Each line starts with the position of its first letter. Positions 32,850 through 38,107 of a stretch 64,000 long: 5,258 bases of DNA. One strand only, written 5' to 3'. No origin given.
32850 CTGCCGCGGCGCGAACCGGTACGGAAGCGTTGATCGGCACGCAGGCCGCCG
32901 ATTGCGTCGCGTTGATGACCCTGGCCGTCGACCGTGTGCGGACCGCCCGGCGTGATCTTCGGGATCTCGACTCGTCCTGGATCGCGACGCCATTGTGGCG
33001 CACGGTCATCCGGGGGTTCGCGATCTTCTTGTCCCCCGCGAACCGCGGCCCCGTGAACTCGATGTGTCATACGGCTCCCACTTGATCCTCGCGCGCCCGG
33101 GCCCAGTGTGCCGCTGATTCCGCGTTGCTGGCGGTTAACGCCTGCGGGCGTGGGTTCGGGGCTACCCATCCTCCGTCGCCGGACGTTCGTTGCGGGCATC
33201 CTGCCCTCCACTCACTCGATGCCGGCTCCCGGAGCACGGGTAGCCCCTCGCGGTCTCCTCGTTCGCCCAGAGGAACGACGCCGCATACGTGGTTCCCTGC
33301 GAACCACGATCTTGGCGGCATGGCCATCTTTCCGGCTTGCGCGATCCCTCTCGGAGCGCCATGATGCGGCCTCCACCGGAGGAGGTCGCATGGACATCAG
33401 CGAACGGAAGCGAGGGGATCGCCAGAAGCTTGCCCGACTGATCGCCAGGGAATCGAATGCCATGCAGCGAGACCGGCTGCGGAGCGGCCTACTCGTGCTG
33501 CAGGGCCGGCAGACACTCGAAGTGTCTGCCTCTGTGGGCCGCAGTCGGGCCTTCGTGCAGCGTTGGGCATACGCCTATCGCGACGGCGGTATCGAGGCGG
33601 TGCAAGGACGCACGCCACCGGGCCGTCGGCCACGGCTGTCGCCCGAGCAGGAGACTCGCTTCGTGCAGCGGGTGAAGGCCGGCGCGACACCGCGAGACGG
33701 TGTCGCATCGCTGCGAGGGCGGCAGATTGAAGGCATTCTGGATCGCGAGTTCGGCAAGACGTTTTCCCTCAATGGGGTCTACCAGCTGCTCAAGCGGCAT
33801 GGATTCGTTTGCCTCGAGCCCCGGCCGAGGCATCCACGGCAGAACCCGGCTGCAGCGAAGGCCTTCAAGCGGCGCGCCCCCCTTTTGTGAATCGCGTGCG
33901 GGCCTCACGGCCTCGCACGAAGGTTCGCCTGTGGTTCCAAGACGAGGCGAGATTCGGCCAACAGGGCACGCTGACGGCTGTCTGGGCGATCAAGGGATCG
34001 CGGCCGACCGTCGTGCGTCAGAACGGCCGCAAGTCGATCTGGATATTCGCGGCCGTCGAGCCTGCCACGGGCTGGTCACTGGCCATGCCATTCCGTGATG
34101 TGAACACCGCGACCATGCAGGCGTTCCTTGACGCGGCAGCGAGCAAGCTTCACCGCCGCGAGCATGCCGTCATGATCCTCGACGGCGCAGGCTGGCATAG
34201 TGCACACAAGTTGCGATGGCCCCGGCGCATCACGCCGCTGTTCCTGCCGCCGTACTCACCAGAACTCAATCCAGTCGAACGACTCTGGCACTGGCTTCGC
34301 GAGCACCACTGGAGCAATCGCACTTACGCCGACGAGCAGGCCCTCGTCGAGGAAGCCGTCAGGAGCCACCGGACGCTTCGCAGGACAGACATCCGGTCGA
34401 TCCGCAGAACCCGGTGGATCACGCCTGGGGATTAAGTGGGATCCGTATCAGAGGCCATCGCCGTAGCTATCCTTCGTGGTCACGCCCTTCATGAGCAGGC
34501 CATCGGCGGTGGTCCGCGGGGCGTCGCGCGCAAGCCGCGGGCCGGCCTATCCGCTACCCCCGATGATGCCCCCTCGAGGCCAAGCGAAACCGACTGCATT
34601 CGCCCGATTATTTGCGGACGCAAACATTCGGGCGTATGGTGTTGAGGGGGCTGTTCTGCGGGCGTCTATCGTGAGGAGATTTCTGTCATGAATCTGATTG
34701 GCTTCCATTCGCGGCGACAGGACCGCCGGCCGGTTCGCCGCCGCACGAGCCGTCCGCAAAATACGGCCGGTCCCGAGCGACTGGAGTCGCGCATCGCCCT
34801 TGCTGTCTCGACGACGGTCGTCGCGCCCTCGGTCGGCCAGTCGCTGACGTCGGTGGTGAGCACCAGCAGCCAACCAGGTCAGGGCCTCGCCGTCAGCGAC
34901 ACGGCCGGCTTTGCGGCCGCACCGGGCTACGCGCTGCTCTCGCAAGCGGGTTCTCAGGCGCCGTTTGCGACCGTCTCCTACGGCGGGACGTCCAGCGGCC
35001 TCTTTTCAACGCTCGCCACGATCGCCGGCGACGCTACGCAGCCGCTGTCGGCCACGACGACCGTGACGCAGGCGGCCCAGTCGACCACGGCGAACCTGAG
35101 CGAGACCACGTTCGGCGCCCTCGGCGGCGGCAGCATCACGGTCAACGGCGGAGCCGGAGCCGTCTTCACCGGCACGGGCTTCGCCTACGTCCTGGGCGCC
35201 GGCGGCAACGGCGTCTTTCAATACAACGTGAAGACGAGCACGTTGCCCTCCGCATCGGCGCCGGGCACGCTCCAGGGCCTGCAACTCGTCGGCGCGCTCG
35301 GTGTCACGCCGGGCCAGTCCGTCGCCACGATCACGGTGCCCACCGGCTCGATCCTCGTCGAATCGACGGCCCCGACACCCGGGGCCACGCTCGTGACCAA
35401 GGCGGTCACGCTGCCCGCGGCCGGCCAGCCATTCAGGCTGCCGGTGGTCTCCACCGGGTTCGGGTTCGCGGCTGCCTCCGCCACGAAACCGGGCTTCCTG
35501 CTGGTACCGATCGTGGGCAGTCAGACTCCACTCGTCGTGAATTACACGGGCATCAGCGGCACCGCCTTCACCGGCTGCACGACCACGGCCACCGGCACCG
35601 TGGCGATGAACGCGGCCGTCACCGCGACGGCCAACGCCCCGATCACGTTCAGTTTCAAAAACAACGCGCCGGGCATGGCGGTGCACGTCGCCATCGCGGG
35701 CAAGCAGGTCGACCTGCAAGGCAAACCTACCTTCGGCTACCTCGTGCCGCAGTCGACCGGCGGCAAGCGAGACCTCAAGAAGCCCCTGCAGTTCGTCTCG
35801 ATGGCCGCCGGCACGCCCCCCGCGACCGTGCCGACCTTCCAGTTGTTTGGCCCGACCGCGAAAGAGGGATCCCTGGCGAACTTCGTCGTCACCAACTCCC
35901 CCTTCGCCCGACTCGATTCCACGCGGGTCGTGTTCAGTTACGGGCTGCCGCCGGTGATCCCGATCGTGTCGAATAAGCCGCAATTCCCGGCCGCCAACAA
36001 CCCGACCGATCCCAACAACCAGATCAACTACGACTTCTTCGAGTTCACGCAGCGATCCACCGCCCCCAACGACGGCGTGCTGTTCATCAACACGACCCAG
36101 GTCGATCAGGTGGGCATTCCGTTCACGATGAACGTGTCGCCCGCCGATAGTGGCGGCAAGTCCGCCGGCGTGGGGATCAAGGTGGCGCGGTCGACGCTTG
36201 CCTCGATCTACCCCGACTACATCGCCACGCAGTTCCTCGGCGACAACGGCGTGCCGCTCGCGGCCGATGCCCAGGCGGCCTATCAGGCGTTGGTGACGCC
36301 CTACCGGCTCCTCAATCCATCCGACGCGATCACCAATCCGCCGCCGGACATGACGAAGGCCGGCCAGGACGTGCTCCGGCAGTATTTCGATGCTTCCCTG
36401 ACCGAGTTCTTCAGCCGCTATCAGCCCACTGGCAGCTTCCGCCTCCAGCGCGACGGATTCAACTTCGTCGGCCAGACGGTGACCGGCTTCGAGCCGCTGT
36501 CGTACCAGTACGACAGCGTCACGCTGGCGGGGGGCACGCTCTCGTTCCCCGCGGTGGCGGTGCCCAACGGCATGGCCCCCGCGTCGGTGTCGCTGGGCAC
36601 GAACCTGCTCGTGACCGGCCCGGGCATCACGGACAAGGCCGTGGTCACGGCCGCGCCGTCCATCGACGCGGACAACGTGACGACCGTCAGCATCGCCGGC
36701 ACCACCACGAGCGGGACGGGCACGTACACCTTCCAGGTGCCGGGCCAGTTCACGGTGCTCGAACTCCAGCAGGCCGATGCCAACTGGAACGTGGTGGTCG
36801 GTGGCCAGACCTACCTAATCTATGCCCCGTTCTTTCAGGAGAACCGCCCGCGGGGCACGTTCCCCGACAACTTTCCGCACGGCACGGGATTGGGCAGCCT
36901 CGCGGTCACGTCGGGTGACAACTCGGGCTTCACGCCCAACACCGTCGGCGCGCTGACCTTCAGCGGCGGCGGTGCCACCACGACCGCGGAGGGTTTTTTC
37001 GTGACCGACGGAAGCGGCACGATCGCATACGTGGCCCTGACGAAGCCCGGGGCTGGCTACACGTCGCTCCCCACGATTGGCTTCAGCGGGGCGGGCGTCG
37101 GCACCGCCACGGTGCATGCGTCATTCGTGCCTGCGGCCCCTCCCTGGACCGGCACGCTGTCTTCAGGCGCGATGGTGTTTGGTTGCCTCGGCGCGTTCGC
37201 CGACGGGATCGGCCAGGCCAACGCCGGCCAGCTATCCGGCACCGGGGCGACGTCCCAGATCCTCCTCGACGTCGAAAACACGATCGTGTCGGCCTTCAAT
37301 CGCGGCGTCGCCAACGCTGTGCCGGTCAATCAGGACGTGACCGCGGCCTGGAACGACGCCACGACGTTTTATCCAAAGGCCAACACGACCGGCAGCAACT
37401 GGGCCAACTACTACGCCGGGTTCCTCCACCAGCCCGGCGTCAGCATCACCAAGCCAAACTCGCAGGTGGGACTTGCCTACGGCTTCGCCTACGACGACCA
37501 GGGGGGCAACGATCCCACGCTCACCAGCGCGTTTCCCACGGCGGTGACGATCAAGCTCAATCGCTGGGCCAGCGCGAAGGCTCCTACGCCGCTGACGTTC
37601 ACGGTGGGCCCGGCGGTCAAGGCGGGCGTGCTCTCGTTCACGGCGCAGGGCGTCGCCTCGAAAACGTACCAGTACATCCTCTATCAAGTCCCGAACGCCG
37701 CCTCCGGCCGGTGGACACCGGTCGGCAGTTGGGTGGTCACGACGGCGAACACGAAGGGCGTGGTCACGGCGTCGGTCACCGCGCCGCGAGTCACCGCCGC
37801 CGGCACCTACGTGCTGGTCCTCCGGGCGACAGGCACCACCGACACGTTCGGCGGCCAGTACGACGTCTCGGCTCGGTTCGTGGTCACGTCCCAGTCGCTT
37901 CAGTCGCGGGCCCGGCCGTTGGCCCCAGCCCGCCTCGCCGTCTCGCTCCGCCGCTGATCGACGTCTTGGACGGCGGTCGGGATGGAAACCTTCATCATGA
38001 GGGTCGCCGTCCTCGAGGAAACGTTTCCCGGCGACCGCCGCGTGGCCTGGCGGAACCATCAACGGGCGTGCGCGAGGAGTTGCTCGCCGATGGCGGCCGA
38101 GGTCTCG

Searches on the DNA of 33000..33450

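Call 10: search_rna_families(source=window, start=33000, end=33450, threshold=evalue, max_evalue=10)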
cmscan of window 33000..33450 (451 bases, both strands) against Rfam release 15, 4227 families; matches with E-value up to 10: 3.
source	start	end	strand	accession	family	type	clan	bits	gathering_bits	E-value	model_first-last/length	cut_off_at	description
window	33194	33246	+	RF02027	MIR2907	Gene; miRNA;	-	16.9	60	1.6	1-65/65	no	MIR2907 microRNA precursor family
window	33171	33277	-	RF02928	Actinomyces-1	Gene; sRNA;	-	14.8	39.1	9.6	1-110/110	no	Actinomyces-1 RNA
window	33181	33285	-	RF02865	ncS01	Gene; sRNA;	-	14.3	58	5.3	1-110/110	no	Burkholderia sRNA 1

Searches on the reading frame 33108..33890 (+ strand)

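Call 19: search_protein_families(library=pfam, proteins=[window:33108-33890:+], max_evalue=0.01)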
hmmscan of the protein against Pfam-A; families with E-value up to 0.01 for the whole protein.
window:33108-33890:+ (260 aa): 4 families
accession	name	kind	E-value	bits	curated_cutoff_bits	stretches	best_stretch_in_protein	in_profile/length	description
PF13592.12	HTH_33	-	1.5e-15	57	25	1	203-255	6-58/60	Winged helix-turn helix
PF13565.12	HTH_32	-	4.3e-09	37.2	33.7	1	150-228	2-73/73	Homeodomain-like domain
PF13551.12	HTH_29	-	1.9e-07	31.5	28.1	1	127-182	5-63/64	Winged helix-turn helix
PF13384.12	HTH_23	-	7.5e-05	22.9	24.6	1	121-165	5-49/50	Homeodomain-like domain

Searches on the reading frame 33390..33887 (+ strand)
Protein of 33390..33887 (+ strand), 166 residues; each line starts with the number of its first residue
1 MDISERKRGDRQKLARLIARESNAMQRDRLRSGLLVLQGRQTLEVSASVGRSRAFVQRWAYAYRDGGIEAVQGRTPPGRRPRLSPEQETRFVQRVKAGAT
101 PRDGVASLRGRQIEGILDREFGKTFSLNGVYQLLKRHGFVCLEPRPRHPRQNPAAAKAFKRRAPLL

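Call 57: find_homologous_proteins(query=window:33390-33887:+, max_evalue=1e-10)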
Query window:33390-33887:+ (166 aa): 378 proteins with E <= 1e-10 among 536 candidates; the best 120 are listed.
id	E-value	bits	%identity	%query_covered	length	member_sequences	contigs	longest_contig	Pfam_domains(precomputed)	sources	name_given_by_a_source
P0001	2.1e-96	338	95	100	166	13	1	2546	PF13384.13,PF13551.13,PF13592.13,PF13565.13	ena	-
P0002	7.1e-95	333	93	100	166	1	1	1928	PF13551.13,PF13592.13,PF13565.13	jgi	-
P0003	2.3e-94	332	92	100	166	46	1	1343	PF13384.13,PF13551.13,PF13592.13,PF13565.13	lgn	-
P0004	6.4e-93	327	92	100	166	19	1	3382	PF13384.13,PF13551.13,PF13592.13,PF13565.13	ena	-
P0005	8.5e-89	314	89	100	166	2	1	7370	PF13551.13,PF13592.13,PF13565.13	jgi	jgi:transposase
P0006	7.6e-88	311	87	100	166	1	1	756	PF13551.13,PF13592.13,PF13565.13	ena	-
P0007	1.5e-84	300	85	100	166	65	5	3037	PF13384.13,PF13551.13,PF13518.13,PF13592.13,PF13565.13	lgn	-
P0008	1.3e-81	290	80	100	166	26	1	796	PF13384.13,PF13551.13,PF13592.13,PF13565.13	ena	-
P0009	4.4e-81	289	81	100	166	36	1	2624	PF13384.13,PF13551.13,PF13518.13,PF13592.13,PF13565.13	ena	-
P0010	1.3e-80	287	80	100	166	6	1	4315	PF13384.13,PF13551.13,PF13592.13,PF13565.13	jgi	jgi:transposase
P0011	1.7e-80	287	81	100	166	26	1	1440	PF13384.13,PF13551.13,PF13592.13,PF13565.13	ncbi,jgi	jgi:transposase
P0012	2.5e-80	286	80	100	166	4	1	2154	PF13384.13,PF13551.13,PF13518.13,PF13592.13,PF13565.13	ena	-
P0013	8.4e-80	284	80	100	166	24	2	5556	PF13551.13,PF13592.13,PF13565.13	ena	-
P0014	9.2e-80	284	80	100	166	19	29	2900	PF13384.13,PF13551.13,PF13518.13,PF13592.13,PF13565.13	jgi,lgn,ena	jgi:transposase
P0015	3.5e-79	282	80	100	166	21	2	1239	PF13384.13,PF13551.13,PF13592.13,PF13565.13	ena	-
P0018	3.6e-76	273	77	100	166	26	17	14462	PF13384.13,PF13551.13,PF13518.13,PF13592.13,PF13565.13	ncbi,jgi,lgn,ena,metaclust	jgi:transposase|metaclust:\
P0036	1.4e-55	206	61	92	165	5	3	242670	PF13384.13,PF13551.13,PF13592.13,PF06056.19,PF13565.13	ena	-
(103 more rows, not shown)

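Call 58: find_encoding_contigs(protein=P0018, flank=1500, max_places=5)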
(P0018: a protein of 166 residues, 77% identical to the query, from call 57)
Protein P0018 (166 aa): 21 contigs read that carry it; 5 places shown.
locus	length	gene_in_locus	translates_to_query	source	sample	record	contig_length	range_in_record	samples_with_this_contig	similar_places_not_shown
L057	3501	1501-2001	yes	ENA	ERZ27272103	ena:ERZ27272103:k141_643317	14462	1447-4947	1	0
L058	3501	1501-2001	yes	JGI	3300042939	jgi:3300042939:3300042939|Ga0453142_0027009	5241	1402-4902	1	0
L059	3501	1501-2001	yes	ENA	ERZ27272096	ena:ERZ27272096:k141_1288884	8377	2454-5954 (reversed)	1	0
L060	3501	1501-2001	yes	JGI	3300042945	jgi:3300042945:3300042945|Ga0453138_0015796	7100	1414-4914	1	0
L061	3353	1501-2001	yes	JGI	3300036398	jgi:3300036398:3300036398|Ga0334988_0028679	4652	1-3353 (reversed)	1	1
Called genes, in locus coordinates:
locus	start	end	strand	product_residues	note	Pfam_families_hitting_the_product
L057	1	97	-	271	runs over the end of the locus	PF01026:TatD_DNase (weak)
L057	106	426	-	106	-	-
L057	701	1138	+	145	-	-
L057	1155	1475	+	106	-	-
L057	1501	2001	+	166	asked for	PF13384:HTH_23 (weak), PF13518:HTH_28 (weak), PF13551:HTH_29, PF13565:HTH_32, PF13592:HTH_33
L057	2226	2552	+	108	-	PF13358:DDE_3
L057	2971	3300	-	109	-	PF02452:PemK_toxin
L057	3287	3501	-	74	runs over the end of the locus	-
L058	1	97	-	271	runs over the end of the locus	PF01026:TatD_DNase (weak)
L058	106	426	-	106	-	-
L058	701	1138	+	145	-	-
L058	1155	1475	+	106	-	-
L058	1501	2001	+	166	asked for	PF13384:HTH_23 (weak), PF13518:HTH_28 (weak), PF13551:HTH_29, PF13565:HTH_32, PF13592:HTH_33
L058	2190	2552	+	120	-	PF13358:DDE_3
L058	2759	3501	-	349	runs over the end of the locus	PF13384:HTH_23 (weak), PF13518:HTH_28 (weak), PF13565:HTH_32, PF13592:HTH_33, PF13358:DDE_3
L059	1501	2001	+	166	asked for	PF13384:HTH_23 (weak), PF13518:HTH_28 (weak), PF13551:HTH_29, PF13565:HTH_32, PF13592:HTH_33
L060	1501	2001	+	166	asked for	PF13384:HTH_23 (weak), PF13518:HTH_28 (weak), PF13551:HTH_29, PF13565:HTH_32, PF13592:HTH_33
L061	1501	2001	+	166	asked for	PF13384:HTH_23 (weak), PF13518:HTH_28 (weak), PF13551:HTH_29, PF13565:HTH_32, PF13592:HTH_33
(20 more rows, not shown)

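Call 59: find_encoding_contigs(protein=P0005, flank=1500, max_places=2)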
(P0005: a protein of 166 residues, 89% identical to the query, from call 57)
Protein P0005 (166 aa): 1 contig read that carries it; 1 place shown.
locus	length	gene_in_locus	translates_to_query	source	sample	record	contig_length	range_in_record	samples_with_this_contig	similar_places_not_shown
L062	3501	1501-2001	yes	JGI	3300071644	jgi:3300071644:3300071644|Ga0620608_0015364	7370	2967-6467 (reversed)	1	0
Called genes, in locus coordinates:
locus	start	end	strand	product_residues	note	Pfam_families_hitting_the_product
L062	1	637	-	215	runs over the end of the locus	PF13635:DUF4143 (faint)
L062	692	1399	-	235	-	PF13173:AAA_14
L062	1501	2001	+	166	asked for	PF13551:HTH_29, PF13565:HTH_32, PF13592:HTH_33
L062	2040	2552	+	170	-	PF13358:DDE_3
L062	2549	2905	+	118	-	PF00665:rve, PF13683:rve_3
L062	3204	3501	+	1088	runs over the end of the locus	?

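Call 60: find_encoding_contigs(protein=P0036, flank=1500, max_places=3)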
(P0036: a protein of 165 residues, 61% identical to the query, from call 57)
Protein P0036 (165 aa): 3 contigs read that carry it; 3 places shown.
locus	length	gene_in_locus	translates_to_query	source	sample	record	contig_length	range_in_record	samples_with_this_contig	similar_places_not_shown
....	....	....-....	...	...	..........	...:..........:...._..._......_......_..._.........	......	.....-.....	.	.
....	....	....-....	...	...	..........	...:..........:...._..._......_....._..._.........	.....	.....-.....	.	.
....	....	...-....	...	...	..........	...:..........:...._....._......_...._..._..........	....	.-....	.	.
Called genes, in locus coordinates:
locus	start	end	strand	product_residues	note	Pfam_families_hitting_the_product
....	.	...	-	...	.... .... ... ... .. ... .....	-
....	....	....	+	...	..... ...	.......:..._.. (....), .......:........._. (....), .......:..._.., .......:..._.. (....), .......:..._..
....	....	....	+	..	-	-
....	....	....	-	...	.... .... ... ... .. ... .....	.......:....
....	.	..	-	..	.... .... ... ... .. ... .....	-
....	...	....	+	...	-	-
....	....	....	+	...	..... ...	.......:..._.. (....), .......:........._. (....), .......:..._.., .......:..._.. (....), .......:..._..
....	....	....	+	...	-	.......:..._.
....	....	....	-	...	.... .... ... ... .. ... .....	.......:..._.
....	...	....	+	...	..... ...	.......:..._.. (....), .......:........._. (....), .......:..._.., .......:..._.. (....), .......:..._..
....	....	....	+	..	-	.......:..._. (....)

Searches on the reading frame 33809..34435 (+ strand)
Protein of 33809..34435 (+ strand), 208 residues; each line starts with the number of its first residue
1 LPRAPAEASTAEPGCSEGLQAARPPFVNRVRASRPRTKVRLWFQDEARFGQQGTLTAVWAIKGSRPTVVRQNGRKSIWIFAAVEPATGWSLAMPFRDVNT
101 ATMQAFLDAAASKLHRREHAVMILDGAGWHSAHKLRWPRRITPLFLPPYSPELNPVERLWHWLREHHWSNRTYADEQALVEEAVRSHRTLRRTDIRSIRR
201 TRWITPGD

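Call 19: search_protein_families(library=pfam, proteins=[window:33809-34435:+], max_evalue=0.01)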
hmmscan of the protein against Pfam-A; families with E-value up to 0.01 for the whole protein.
window:33809-34435:+ (208 aa): 1 family
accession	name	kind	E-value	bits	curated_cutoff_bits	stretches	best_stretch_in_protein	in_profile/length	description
PF13358.12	DDE_3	-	1.3e-29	103.4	28.6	1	40-179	1-145/146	DDE superfamily endonuclease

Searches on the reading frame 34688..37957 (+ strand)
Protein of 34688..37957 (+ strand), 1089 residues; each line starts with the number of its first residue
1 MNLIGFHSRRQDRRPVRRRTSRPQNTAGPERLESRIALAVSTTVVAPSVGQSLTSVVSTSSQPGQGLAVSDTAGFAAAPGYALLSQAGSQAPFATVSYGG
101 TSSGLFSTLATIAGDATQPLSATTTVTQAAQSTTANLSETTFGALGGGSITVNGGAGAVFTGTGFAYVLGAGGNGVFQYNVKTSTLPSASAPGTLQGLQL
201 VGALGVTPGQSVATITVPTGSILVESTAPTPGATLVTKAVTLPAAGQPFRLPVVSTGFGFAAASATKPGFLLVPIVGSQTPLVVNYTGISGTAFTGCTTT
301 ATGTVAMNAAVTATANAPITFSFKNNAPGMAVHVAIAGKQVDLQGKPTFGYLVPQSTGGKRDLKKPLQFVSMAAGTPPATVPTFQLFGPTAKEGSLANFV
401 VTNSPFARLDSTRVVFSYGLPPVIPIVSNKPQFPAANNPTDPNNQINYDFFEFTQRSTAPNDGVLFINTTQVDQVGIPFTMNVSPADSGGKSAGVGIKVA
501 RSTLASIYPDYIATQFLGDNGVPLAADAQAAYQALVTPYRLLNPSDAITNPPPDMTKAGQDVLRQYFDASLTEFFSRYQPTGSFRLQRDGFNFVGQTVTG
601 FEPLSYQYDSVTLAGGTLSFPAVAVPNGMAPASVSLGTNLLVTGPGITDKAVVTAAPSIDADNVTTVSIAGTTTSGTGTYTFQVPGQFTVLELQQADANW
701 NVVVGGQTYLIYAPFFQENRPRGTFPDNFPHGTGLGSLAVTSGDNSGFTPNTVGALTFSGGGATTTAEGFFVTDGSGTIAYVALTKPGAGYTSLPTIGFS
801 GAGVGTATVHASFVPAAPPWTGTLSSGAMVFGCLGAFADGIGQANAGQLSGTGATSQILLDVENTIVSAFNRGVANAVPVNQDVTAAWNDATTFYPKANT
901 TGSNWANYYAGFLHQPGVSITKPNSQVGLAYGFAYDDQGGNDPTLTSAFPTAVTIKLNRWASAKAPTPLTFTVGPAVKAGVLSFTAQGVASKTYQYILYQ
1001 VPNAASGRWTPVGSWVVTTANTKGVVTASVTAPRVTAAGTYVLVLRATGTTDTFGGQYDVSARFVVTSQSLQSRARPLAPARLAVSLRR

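Call 19: search_protein_families(library=pfam, proteins=[window:34688-37957:+], max_evalue=0.01)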
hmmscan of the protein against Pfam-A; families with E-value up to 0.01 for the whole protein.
window:34688-37957:+ (1089 aa): 1 family
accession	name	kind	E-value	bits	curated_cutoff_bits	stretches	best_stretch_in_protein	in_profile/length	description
PF16483.10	Glyco_hydro_64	-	5.8e-27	95.3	27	2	319-580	3-232/370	Beta-1,3-glucanase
